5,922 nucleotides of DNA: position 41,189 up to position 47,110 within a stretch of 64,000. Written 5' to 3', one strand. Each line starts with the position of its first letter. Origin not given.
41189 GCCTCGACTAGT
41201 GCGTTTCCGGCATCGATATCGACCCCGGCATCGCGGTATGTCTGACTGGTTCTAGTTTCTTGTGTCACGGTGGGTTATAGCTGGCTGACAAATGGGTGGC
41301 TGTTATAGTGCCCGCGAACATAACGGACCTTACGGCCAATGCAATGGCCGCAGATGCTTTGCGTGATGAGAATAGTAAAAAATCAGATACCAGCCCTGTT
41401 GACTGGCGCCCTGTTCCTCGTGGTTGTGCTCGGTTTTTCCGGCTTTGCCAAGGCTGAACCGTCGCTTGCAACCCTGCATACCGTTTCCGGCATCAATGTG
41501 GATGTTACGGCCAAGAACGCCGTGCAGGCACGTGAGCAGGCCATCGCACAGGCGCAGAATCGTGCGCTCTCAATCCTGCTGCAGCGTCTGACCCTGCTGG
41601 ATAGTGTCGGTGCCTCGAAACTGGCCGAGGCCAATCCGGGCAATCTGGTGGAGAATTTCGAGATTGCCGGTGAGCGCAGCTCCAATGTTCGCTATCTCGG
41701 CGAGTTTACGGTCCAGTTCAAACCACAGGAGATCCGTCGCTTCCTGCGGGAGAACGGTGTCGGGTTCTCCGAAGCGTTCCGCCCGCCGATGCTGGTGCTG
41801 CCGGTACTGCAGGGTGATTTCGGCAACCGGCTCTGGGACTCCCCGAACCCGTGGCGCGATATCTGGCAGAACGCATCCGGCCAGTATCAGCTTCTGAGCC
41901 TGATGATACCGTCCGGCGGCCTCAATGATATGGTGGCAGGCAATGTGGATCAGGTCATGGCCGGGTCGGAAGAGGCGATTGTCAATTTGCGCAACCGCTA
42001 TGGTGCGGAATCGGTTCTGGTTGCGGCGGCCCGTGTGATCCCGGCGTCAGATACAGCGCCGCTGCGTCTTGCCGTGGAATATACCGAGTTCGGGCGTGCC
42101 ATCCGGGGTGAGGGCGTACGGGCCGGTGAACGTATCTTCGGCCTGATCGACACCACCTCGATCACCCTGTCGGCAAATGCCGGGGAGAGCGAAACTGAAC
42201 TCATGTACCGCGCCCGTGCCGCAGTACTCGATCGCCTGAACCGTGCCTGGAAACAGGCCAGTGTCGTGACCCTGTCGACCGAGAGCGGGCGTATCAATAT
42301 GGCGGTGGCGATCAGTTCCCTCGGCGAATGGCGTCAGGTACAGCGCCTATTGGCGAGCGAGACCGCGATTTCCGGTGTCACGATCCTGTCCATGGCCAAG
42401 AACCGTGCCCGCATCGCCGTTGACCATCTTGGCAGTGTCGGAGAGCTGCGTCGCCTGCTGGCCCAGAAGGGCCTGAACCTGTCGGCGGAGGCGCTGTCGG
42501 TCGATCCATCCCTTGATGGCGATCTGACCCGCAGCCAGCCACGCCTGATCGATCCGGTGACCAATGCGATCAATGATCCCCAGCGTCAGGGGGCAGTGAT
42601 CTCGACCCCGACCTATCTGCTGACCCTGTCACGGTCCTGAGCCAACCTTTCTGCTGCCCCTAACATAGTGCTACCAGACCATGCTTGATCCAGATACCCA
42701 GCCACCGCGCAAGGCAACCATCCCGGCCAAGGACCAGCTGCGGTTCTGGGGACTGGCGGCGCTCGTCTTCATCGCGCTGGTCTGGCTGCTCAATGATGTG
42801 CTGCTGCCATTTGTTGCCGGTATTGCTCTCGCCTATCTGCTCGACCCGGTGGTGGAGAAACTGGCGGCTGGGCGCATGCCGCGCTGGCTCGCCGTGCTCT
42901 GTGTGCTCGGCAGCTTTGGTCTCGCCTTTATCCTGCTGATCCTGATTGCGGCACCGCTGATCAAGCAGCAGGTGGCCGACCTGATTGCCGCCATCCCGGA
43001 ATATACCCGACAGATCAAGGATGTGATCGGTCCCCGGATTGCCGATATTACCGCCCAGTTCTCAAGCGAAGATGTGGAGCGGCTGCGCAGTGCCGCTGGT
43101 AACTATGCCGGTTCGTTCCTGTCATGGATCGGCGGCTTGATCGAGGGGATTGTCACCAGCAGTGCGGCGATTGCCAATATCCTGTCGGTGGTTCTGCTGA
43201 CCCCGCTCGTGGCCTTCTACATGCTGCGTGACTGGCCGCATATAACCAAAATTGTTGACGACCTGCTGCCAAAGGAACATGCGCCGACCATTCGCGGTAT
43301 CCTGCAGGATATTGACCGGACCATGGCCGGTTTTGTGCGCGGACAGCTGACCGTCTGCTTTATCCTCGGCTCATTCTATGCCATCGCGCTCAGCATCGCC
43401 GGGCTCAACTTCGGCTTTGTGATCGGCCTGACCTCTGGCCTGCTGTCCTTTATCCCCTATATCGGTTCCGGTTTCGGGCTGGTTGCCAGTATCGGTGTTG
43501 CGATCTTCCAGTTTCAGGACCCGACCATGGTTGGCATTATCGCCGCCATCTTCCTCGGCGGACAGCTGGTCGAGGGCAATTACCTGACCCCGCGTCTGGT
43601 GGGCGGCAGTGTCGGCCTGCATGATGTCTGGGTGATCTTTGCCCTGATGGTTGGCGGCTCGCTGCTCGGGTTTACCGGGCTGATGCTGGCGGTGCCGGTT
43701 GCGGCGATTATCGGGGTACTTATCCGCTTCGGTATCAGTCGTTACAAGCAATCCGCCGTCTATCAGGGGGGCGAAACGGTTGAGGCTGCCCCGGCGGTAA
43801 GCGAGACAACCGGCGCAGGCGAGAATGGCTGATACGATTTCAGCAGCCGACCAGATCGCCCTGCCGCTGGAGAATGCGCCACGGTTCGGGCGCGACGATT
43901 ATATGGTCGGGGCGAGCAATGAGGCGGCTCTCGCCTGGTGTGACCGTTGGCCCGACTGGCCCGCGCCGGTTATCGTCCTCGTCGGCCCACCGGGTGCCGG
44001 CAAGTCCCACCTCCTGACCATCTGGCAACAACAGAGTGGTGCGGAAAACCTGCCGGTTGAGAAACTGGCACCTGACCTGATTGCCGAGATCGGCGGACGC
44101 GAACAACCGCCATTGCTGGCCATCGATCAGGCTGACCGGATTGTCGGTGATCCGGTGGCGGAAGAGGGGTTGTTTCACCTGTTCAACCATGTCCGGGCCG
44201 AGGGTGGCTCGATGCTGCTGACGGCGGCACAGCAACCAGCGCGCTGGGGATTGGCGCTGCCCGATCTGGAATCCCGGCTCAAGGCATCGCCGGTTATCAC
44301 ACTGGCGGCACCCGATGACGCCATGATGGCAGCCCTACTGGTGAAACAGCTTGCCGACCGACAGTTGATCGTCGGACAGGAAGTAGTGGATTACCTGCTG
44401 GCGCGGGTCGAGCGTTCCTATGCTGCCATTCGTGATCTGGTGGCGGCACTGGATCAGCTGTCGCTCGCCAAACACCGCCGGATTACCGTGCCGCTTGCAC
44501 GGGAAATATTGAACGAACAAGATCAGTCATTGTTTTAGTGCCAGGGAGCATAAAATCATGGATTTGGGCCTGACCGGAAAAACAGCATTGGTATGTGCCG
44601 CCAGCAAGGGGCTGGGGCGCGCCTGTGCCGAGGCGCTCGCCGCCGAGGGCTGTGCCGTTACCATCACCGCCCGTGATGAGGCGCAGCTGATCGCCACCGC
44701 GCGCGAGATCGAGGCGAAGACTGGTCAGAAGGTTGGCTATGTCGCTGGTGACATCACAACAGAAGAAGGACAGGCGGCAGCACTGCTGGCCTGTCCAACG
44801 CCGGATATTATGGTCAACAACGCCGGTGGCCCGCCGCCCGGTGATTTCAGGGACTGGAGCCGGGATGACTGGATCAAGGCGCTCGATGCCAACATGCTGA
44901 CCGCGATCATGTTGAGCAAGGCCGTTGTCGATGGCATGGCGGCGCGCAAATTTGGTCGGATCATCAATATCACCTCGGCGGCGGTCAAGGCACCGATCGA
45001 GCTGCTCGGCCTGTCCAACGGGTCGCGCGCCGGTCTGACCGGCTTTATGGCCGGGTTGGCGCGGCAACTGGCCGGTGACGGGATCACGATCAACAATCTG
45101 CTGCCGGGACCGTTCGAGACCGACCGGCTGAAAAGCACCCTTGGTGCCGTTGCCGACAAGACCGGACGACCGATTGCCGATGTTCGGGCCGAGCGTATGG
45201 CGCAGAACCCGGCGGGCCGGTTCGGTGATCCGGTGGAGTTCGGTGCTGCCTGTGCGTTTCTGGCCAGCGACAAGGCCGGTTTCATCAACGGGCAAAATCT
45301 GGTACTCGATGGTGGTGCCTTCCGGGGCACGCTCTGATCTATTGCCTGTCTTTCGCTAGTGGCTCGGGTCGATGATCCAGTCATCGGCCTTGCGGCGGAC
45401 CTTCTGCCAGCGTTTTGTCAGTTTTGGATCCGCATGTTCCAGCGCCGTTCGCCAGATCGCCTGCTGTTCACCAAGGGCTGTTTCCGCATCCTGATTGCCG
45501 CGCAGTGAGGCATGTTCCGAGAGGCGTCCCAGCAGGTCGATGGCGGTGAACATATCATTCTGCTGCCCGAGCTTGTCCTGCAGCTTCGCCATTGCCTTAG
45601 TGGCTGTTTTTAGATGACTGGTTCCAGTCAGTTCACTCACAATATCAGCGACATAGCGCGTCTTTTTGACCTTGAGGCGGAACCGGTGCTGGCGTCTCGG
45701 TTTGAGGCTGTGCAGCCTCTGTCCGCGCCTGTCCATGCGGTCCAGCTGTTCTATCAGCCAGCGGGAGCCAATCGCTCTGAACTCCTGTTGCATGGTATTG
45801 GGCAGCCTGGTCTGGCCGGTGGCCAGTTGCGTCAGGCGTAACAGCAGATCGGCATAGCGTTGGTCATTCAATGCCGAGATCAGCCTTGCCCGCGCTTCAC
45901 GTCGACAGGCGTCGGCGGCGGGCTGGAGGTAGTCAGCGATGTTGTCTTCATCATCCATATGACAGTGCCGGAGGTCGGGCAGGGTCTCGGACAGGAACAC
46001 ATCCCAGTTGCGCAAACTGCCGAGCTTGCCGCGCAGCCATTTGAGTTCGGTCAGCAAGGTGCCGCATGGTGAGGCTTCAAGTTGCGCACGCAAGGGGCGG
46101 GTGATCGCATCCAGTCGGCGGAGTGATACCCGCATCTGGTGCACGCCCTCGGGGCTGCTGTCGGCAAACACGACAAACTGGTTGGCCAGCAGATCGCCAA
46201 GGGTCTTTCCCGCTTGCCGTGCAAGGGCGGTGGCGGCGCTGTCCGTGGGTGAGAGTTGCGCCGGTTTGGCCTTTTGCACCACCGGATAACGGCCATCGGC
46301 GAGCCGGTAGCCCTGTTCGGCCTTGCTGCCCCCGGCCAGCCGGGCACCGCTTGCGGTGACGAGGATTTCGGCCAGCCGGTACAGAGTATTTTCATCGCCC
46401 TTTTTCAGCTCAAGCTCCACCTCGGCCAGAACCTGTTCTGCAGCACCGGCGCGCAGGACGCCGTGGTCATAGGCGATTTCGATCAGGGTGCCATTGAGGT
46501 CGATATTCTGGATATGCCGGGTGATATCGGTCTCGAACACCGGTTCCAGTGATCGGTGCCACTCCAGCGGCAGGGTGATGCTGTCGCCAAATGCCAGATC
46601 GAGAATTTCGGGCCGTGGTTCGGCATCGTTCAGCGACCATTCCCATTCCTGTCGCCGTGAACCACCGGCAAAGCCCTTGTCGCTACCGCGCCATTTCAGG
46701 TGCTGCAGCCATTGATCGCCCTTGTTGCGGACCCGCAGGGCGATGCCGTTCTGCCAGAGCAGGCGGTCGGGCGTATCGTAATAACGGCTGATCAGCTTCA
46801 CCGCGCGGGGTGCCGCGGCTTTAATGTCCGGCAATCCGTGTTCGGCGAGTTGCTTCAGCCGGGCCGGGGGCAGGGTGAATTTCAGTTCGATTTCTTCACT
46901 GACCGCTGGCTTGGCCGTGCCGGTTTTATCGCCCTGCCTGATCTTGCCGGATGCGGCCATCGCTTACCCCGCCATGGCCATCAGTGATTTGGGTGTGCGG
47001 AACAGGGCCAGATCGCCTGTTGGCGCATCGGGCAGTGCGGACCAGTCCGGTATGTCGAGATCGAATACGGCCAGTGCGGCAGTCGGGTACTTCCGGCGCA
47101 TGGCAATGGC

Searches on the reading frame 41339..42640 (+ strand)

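Call 85: search_protein_families(library=pfam, proteins=[window:41339-42640:+], max_evalue=0.00001)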
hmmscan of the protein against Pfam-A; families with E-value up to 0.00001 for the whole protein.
window:41339-42640:+ (433 aa): 1 family
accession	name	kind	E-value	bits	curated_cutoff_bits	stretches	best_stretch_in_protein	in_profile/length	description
PF09839.14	DUF2066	-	3.9e-23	82.5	23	1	48-233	3-186/232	Uncharacterized protein conserved in bacteria (DUF2066)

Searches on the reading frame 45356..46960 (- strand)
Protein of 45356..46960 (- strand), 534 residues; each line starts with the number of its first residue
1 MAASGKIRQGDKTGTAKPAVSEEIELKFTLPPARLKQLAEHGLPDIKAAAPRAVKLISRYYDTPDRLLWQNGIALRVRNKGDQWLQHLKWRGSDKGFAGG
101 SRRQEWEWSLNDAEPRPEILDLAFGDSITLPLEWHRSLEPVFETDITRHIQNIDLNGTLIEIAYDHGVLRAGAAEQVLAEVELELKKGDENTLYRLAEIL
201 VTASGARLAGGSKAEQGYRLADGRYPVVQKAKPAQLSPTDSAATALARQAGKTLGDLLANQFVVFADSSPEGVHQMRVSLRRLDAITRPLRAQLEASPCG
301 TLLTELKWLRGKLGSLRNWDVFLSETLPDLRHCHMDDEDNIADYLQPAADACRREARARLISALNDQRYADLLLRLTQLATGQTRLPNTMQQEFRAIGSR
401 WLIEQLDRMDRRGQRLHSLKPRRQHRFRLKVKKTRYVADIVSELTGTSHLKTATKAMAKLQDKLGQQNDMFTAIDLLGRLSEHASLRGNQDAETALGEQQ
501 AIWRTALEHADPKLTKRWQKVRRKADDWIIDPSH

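Call 85: search_protein_families(library=pfam, proteins=[window:45356-46960:-], max_evalue=0.00001)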
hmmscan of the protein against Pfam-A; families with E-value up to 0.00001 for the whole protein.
window:45356-46960:- (534 aa): 2 families
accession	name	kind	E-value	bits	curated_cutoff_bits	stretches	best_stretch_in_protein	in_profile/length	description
PF05235.19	CHAD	-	3.7e-37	128.9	25.6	1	250-477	3-227/228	CHAD domain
PF01928.26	CYTH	-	1.3e-24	87.4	23.2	1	23-218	3-179/179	CYTH domain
